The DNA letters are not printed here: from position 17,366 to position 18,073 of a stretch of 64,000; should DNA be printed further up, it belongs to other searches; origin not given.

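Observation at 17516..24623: Hemerythrin -> 1767-aa multi-PAS unorthodox kinase (REC+HPt) -> REC/pseudo-REC/CheX-like regulator: a candidate O2/redox-to-chemotaxis phosphorelay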

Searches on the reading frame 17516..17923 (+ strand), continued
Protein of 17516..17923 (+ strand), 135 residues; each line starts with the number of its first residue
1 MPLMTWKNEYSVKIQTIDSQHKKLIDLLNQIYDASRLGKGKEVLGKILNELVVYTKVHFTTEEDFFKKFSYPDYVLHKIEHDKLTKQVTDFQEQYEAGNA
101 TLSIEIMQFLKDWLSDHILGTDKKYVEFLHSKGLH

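Call 74: find_encoding_contigs(protein=P0331, flank=8000, max_places=2)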
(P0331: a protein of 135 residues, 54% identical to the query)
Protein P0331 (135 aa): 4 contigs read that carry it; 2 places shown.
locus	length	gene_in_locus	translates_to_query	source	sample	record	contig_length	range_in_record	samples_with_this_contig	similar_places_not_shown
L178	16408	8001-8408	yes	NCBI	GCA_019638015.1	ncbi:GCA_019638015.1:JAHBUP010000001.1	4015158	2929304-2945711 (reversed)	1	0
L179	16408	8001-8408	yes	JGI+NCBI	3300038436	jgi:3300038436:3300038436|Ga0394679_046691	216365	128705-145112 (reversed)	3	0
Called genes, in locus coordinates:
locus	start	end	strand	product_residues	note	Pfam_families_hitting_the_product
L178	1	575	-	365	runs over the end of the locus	PF00180:Iso_dh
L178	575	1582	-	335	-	PF02826:2-Hacid_dh_C (weak), PF03446:NAD_binding_2 (weak), PF03807:F420_oxidored (faint), PF07991:KARI_N, PF01450:KARI_C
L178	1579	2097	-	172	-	PF01842:ACT, PF22629:ACT_AHAS_ss, PF13710:ACT_5, PF10369:ALS_ss_C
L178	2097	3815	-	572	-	PF02776:TPP_enzyme_N, PF00205:TPP_enzyme_M, PF02775:TPP_enzyme_C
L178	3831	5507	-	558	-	PF00920:ILVD_EDD_N, PF24877:ILV_EDD_C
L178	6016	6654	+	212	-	-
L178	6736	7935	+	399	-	PF02222:ATP-grasp (weak), PF13535:ATP-grasp_4 (weak)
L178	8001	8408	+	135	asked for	PF01814:Hemerythrin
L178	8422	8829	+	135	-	PF01814:Hemerythrin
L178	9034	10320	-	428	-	PF00202:Aminotran_3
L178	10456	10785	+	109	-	-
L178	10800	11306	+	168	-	PF03061:4HBT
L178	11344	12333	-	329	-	PF00490:ALAD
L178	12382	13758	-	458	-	PF01266:DAO, PF01593:Amino_oxidase, PF01946:Thi4 (weak), PF13450:NAD_binding_8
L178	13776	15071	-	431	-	PF00144:Beta-lactamase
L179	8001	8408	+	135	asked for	PF01814:Hemerythrin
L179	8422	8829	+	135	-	PF01814:Hemerythrin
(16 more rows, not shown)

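Call 80: search_solved_structures(query=window:17516-17920:+, max_evalue=0.00001, show_alignments=2)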
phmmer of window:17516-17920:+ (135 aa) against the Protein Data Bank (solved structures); distinct sequences matched with E-value up to 0.00001: 10.
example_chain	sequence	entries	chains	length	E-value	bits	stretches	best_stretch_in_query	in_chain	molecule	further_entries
4xpx_A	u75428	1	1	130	8.8e-25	90.6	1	3-126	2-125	Bacteriohemerythrin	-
4xpw_A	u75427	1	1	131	1.2e-24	90.2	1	1-126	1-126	Bacteriohemerythrin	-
4xq1_A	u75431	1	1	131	1.7e-24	89.7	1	1-126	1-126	Bacteriohemerythrin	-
4xpy_A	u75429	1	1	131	1.7e-24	89.7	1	1-126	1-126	Bacteriohemerythrin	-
2avk_A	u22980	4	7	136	1.2e-19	74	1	4-134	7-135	hemerythrin-like domain protein DcrH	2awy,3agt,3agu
2awc_A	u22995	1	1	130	2.2e-19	73.1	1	11-134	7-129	hemerythrin-like domain protein DcrH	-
3waq_A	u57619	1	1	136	1.2e-18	70.8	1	4-134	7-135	Hemerythrin-like domain protein DcrH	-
3whn_A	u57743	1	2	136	1.2e-18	70.8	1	4-134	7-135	Hemerythrin-like domain protein DcrH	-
1a7d_A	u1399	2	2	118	3.1e-07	33.9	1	5-126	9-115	MYOHEMERYTHRIN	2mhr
1a7e_A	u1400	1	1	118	3e-06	30.7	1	5-126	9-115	MYOHEMERYTHRIN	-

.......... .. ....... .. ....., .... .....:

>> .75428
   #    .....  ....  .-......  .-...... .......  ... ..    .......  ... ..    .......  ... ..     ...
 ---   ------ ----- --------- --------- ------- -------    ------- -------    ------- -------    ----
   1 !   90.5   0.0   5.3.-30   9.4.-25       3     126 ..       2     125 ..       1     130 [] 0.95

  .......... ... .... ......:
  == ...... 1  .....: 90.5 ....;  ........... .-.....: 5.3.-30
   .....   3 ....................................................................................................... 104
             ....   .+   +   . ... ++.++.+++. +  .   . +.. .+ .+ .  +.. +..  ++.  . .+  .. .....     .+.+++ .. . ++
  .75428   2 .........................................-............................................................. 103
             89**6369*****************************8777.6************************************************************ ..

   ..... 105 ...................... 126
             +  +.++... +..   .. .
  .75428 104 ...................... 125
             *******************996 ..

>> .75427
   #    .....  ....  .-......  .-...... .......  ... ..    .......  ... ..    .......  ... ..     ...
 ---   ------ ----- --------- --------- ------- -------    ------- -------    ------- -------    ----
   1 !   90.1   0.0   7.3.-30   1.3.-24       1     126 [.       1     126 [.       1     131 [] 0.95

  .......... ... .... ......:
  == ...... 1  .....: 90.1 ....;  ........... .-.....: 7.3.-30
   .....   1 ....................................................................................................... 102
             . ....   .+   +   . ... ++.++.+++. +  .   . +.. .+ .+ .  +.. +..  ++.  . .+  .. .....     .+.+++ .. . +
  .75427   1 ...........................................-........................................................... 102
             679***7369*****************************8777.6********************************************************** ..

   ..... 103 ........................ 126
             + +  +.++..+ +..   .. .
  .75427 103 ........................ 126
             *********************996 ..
